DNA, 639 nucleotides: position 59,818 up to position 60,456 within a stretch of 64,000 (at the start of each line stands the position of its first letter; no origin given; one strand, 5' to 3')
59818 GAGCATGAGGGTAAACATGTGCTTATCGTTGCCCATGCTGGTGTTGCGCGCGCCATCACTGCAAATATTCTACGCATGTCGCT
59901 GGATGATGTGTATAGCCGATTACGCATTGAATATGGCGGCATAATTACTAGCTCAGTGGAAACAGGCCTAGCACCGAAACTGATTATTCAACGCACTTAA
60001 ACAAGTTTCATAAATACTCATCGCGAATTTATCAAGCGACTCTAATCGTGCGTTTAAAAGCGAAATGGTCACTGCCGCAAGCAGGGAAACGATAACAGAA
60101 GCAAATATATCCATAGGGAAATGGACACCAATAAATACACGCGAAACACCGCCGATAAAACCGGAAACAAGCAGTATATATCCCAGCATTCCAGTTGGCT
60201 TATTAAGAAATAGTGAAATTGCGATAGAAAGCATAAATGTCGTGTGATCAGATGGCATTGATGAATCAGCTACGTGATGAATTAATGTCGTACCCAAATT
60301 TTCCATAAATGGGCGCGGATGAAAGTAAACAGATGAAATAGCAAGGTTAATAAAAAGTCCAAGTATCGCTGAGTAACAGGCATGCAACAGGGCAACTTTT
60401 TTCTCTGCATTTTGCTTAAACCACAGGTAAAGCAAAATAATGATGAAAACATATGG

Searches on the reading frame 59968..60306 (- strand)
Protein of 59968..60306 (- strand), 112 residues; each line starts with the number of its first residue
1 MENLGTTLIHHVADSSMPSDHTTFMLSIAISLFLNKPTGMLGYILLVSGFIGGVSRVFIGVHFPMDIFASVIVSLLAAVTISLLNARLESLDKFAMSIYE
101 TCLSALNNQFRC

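Call 80: search_protein_families(library=pfam, proteins=[window:59968-60306:-], max_evalue=0.001)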
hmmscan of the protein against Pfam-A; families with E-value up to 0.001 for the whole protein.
window:59968-60306:- (112 aa): 2 families
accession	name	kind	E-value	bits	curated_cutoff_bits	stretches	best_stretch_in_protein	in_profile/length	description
PF01569.27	PAP2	-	2.3e-11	44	27.2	1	14-83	48-123/130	PAP2 superfamily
PF14378.12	PAP2_3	-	8.9e-05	22.8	27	1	15-79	125-189/190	PAP2 superfamily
